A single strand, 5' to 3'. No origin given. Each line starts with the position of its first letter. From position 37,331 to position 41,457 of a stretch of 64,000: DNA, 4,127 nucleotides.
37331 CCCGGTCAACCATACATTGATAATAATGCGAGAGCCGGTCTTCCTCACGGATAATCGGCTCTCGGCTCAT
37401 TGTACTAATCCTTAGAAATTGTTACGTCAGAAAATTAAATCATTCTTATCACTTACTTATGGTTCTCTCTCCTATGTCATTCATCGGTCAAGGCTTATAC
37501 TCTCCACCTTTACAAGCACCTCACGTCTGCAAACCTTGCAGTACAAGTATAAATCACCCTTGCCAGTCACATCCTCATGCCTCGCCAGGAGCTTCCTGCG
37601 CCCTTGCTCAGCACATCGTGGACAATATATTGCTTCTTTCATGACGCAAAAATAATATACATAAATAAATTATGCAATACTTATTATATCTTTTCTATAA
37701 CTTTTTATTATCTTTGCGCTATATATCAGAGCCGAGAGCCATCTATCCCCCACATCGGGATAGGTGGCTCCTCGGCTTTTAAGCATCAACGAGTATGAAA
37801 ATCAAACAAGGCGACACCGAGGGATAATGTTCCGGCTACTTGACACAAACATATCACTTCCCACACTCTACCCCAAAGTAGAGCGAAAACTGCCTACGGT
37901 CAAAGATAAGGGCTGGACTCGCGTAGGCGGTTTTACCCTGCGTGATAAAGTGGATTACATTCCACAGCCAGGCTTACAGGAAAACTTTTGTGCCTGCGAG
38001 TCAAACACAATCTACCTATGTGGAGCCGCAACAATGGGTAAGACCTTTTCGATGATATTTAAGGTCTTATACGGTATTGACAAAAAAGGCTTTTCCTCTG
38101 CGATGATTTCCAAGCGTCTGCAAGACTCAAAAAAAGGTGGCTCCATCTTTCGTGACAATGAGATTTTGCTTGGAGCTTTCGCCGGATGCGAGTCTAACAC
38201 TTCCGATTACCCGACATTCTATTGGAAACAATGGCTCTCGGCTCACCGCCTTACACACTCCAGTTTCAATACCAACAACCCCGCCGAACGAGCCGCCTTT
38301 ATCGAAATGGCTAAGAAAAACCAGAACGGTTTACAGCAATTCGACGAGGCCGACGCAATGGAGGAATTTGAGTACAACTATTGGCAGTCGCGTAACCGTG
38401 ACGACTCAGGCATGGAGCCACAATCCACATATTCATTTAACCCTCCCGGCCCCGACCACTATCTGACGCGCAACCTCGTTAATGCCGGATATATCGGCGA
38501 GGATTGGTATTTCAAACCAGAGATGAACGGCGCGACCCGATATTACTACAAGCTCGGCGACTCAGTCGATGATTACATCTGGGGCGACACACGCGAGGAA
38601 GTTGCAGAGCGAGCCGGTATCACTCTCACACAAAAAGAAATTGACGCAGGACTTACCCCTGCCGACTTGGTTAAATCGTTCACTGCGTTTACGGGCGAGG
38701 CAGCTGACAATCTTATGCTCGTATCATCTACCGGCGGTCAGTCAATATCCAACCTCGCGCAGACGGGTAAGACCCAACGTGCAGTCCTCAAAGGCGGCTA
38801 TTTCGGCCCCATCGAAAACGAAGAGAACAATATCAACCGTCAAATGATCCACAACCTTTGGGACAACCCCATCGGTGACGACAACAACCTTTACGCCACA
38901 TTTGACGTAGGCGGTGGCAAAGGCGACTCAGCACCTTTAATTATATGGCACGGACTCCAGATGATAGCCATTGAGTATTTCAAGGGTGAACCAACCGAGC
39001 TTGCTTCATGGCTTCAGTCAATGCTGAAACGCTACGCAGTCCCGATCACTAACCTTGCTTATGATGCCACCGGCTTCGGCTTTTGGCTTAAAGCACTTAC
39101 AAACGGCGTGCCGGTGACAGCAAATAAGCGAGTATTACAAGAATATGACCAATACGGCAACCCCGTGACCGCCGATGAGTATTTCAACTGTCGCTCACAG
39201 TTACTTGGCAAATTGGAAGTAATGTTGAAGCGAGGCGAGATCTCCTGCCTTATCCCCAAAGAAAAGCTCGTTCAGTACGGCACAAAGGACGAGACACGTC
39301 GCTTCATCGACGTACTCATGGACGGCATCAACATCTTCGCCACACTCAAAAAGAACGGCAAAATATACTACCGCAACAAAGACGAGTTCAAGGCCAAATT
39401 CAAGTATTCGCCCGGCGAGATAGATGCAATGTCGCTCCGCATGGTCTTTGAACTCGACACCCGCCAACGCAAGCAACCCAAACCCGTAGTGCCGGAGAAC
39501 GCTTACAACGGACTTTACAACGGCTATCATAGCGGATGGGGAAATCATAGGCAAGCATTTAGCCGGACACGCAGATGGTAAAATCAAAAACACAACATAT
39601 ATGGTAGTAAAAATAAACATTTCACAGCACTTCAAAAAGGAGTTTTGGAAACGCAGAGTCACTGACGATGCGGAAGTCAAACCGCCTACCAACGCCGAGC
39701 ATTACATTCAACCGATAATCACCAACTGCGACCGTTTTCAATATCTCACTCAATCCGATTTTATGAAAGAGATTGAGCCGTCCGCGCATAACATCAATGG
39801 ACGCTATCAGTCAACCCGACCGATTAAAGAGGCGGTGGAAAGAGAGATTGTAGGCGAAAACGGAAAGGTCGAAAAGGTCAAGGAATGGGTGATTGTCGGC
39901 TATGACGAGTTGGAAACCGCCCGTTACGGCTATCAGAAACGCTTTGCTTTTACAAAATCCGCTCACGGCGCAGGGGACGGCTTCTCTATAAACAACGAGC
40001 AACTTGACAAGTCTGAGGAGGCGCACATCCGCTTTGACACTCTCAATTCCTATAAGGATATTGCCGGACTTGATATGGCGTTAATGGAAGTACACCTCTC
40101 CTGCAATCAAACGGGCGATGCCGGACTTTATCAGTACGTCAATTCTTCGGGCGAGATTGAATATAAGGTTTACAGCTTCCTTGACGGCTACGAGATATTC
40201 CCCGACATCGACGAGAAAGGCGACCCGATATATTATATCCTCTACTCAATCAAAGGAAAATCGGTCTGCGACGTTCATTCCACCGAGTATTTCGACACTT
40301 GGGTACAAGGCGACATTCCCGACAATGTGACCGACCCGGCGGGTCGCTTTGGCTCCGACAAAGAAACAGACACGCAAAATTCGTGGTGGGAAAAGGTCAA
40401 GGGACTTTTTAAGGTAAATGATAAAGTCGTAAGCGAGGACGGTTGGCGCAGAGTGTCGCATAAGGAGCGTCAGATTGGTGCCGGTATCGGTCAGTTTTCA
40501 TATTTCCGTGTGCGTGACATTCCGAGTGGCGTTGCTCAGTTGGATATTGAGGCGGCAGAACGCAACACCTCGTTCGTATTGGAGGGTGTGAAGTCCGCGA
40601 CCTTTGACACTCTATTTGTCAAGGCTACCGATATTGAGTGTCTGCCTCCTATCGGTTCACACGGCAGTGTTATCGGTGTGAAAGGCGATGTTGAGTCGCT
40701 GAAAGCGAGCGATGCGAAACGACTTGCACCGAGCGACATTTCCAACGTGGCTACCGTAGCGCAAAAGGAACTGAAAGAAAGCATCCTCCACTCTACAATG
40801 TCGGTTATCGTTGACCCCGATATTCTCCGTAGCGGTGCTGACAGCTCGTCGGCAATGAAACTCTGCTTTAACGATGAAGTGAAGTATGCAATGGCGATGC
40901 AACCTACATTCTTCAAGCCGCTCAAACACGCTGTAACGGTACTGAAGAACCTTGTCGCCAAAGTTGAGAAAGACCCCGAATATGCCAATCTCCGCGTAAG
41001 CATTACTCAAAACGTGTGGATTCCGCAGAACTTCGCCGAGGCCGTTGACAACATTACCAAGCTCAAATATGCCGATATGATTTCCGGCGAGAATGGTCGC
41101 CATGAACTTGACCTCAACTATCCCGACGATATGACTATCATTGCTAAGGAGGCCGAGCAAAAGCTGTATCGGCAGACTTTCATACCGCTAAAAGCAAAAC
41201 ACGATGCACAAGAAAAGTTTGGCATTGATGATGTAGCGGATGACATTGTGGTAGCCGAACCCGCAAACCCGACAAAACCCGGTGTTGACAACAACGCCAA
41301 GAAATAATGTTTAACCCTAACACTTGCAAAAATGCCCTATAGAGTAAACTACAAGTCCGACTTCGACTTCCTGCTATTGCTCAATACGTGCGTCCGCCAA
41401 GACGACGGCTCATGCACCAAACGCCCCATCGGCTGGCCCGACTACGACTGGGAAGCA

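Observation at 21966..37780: Conserved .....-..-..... leader motif with hairpin and U-tract at the heads of late transcription units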

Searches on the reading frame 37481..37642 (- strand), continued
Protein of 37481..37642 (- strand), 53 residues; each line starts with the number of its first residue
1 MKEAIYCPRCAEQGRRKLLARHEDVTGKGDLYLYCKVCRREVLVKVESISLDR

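Call 84: predict_structure(alignment_id=A4)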
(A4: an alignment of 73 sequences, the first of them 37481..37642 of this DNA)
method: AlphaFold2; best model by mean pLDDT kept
length: 53 residues; sequences in the alignment: 73
mean_pLDDT: 82.8   pTM: 0.61
mean pLDDT of the five models: 82.8, 79.8, 79.5, 79.2, 74.4
residues with pLDDT >= 90: 24; 70-90: 20; 50-70: 7; < 50: 2
segments of 3 or more residues with pLDDT < 50: none
pLDDT, mean of each block of 10 residues (from residue 1): 81 91 81 93 77 50
secondary structure, 60 per line:
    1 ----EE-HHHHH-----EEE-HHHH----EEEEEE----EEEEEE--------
elements in order: H8-12 E18-20 H22-25 E30-35 E40-45
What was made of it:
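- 37481..37642 (-): Gene for a 53-aa CxxC...CxxC zinc-ribbon protein (Cys_rich_KTR family, remotely Com-like). It is the candidate trans-acting factor. The AlphaFold2 model has pLDDT 83 (call 84).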

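Call 87: fold_search(model_id=the predicted structure, library=pdb)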
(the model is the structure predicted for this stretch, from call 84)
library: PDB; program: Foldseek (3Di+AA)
matches with E <= 10: 624; with E <= 0.001: 0
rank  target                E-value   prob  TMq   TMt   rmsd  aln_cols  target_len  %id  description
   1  9dz4_C                1.3e+00  0.08  0.29  0.10   7.8        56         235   20  Cryo-EM Structure of Receptor Tyrosine Kinase ROS1 in Complex with Fab-CT4 (released 2026-02-25)
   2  1n0x_H                1.4e+00  0.08  0.30  0.10   7.6        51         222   18  Crystal Structure of a Broadly Neutralizing Anti-HIV-1 Antibody in Complex with a Peptide Mimotope (released 2004-04-13)
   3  3uc0_H                1.8e+00  0.06  0.29  0.10   7.7        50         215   18  Crystal structure of domain I of the envelope glycoprotein ectodomain from dengue virus serotype 4 in complex with the (released 2011-12-14)
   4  2nb9_MODEL_1_A        2.0e+00  0.30  0.51  0.54   3.5        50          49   18  Solution structure of ZitP zinc finger (released 2016-12-14)
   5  9r2e_A                2.0e+00  0.06  0.30  0.11   7.7        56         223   20  Structure of ARGX-121 Fab fragment in complex with the Fc fragment of IgA1 (released 2025-05-14)
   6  6xm2_F                2.3e+00  0.06  0.29  0.10   7.8        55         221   20  The structure of the 4A11.v7 antibody in complex with human TGFb2 (released 2021-07-07)
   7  6uvo_H                2.3e+00  0.06  0.30  0.10   7.9        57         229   19  Structure of antibody 3G12 bound to the central conserved domain of RSV G (released 2019-12-18)
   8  7mzj_F                2.6e+00  0.06  0.29  0.11   8.1        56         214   20  SARS-CoV-2 receptor binding domain bound to Fab WCSL 129 and Fab PDI 93 (released 2021-10-06)
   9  6bft_A                2.6e+00  0.05  0.29  0.10   8.2        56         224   20  Structure of Bevacizumab Fab mutant in complex with VEGF (released 2018-10-31)
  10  3uc0_I                2.6e+00  0.04  0.29  0.10   7.7        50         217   18  Crystal structure of domain I of the envelope glycoprotein ectodomain from dengue virus serotype 4 in complex with the (released 2011-12-14)
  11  9mi6_H                2.8e+00  0.05  0.30  0.11   7.6        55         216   20  Crystal structure of human FcRn in complex with nipocalimab Fab fragment (released 2025-02-12)
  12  3o11_H                2.8e+00  0.05  0.29  0.10   7.7        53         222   19  Anti-beta-amyloid antibody c706 fab in space group c2 (released 2010-09-08)
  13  9fkd_H                2.8e+00  0.04  0.29  0.11   8.0        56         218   20  Progesterone-bound DB3 Fab in complex with computationally designed DBPro1156_2 protein binder (released 2024-10-30)
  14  6v4p_C                2.8e+00  0.04  0.30  0.10   7.8        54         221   18  Structure of the integrin AlphaIIbBeta3-Abciximab complex (released 2020-02-05)
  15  7jtf_C                3.2e+00  0.04  0.30  0.10   7.6        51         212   18  Structure of Hepatitis C Virus Envelope Glycoprotein E2 core from genotype 6a bound to broadly neutralizing antibody R (released 2021-03-10)
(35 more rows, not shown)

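Call 98: search_protein_representatives(alignment_id=A4)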
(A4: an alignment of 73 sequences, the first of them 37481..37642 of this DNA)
Query: 73 sequences, 51 profile positions. Proteins with E-value up to 0.001 (for the whole library): 1967; up to 1e-10: 181; up to 1e-30: 0. The best 150 are listed.
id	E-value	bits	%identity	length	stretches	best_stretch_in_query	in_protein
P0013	3.2e-19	84.4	-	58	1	4-43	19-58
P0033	6.3e-18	80.2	-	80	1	4-44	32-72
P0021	6.9e-18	80.1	-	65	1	4-49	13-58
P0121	1.1e-17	79.4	-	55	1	1-45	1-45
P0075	1.9e-17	78.7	-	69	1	3-44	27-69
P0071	2.3e-17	78.4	-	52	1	4-44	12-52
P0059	3.5e-17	77.8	-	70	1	1-50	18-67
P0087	6.5e-17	77.0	-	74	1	3-48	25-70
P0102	1.8e-16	75.5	-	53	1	2-44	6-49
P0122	1.8e-16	75.5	-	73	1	4-48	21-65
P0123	1.8e-16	75.5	-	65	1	1-49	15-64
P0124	4.7e-16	74.2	-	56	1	2-43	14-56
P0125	8.0e-16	73.5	-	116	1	4-43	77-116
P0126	9.8e-16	73.2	-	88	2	4-44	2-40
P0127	1.1e-15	73.1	-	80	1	1-48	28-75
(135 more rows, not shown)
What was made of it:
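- On Pfam Cys_rich_KTR (PF14205): About 1,967 clusters at 50% identity match the profile (call 98).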

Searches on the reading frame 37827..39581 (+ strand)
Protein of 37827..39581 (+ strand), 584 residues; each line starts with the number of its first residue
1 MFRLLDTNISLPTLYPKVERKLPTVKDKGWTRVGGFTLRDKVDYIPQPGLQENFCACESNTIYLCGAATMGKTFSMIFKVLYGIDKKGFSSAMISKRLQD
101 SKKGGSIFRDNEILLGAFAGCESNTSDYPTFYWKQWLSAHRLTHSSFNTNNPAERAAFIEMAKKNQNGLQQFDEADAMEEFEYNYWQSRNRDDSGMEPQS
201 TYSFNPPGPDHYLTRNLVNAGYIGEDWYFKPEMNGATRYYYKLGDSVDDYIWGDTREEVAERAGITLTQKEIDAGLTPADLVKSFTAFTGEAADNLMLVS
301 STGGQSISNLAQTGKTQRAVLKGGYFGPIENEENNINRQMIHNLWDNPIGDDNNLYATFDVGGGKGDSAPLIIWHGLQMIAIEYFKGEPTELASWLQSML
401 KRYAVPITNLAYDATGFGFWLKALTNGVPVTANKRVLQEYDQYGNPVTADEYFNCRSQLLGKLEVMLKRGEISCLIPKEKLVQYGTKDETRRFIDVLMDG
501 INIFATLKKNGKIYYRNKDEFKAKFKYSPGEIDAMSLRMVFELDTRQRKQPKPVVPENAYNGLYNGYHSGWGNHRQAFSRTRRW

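Call 13: search_protein_families(library=phrogs, proteins=[window:37827-39581:+])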
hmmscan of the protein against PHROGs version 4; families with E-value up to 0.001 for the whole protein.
window:37827-39581:+ (584 aa): 1 family
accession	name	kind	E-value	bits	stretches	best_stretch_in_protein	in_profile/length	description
phrog_979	-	head and packaging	7.5e-20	72.1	1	39-300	146-381/642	terminase large subunit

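Call 14: find_related_loci(query=window:37827-39581:+, collection=viral_contigs, flank=3000)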
Query window:37827-39581:+ (584 aa) in viral_contigs; peptide patterns used: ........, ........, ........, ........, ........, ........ (x = any residue, [..] = any of these).
8 stretches matched a pattern; 6 encode a relative of the query (tblastn E <= 1e-3); 6 distinct loci.
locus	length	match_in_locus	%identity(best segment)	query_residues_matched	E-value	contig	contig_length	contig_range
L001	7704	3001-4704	83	1-568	0e+0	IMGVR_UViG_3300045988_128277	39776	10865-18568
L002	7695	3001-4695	75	2-565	0e+0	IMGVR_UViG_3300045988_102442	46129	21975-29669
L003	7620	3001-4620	76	28-565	0e+0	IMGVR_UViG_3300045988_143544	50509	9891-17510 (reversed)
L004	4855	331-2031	61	2-565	0e+0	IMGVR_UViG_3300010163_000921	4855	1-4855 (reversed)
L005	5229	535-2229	55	4-565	0e+0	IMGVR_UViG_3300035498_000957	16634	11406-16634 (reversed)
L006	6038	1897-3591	54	2-565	0e+0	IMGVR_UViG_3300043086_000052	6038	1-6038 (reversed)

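Call 29: find_related_loci(query=window:37827-39581:+, collection=genome_contigs, flank=10000)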
Query window:37827-39581:+ (584 aa) in genome_contigs; peptide patterns used: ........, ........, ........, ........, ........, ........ (x = any residue, [..] = any of these).
45 stretches matched a pattern; 3 encode a relative of the query (tblastn E <= 1e-3); 3 distinct loci.
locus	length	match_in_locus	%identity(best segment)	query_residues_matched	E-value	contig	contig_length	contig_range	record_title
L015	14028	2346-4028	71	2-560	0e+0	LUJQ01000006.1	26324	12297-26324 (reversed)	MAG: Bacteroidales bacterium M6 M6_4537, whole genome shotgun sequence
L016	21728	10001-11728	64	2-575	0e+0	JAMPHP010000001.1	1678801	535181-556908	MAG: Muribaculaceae bacterium isolate NALB_7961_14 Scaffold_#1__SCF_001__1677211_bp, whole genome shotgun sequence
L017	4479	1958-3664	57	1-567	0e+0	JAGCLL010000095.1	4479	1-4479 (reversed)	MAG: Alistipes sp. isolate RGIG9899 Yak_Rectum-5__c437982, whole genome shotgun sequence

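Call 48: search_protein_families(library=phrogs, alignment_id=A1, max_evalue=0.00001)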
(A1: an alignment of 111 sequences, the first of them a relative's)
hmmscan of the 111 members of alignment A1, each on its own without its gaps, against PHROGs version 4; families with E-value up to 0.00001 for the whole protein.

A. member 1, L001:2129-3013:+ (294 aa): 11 families
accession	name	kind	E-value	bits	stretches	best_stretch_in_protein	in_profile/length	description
phrog_59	-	DNA, RNA and nucleotide metabolism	4.3e-47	162.4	1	25-217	134-284/423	HNH endonuclease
phrog_959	-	DNA, RNA and nucleotide metabolism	5.2e-30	105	1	28-155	5-115/138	HNH endonuclease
phrog_1492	-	DNA, RNA and nucleotide metabolism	4.1e-29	103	1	24-144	40-157/414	HNH endonuclease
phrog_99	-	DNA, RNA and nucleotide metabolism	2.2e-11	45.1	1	71-155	138-210/383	HNH endonuclease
phrog_37683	-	unknown function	1.5e-10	41.7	1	79-145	143-207/279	-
phrog_17657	-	DNA, RNA and nucleotide metabolism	1.7e-08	35.4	1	29-137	52-165/168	HNH endonuclease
phrog_21964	-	DNA, RNA and nucleotide metabolism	6.9e-08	33.4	1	74-153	141-219/244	HNH endonuclease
phrog_15471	-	DNA, RNA and nucleotide metabolism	1.1e-07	32.9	1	81-243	16-155/183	HNH endonuclease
phrog_7545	-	DNA, RNA and nucleotide metabolism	1.5e-07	32.8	1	77-150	62-137/160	HNH endonuclease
phrog_826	-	DNA, RNA and nucleotide metabolism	2.1e-06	28.5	1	93-155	106-170/281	HNH endonuclease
phrog_20162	-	DNA, RNA and nucleotide metabolism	2.6e-06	28.7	0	166-212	38-83/88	HNH endonuclease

B. families by the number of members that match (of 111 scanned): 113 families (the first 25 are shown)
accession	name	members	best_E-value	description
phrog_194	-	10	6.6e-31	head scaffolding protein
phrog_22157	-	7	3.4e-112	-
phrog_38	-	7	5.6e-64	terminase large subunit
phrog_30251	-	7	4.1e-42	terminase large subunit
phrog_26568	-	7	5.9e-36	-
phrog_15220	-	7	9.7e-28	virion structural protein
phrog_4758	-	7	1.8e-27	terminase large subunit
phrog_5824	-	6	1.1e-21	-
phrog_979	-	6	1.1e-20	terminase large subunit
phrog_14030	-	5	1.8e-75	-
phrog_20388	-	5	9.8e-66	endolysin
phrog_12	-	5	9.9e-55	portal protein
phrog_8949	-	5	3.1e-20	-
phrog_19487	-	5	3.4e-12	tail length tape measure protein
phrog_11037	-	5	1.4e-10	-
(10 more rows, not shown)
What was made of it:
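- Downstream genes are scaffold, terL, portal, TMP, endolysin and holin (call 48).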

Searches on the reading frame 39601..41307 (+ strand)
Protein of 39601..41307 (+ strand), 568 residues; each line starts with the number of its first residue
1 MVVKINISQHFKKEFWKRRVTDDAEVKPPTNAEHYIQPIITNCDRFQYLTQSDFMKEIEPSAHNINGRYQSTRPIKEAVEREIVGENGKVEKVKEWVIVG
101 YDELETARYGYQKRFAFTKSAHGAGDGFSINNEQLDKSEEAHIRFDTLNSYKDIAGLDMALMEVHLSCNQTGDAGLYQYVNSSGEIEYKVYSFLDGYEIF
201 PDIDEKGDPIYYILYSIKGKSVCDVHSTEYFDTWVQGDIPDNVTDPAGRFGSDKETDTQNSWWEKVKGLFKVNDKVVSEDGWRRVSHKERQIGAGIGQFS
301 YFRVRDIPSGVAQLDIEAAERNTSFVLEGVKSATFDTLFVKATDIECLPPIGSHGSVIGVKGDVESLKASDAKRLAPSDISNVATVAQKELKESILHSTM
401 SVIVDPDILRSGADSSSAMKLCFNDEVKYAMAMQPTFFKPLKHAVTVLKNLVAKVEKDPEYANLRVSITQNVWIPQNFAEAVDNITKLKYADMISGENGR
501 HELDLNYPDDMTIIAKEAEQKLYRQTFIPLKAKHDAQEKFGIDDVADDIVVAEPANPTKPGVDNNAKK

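Call 13: search_protein_families(library=phrogs, proteins=[window:39601-41307:+])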
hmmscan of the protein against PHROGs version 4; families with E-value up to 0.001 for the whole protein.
window:39601-41307:+ (568 aa): 1 family
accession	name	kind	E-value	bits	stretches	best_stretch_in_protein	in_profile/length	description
phrog_64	-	head and packaging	3.8e-09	36.5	1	358-539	339-517/547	portal protein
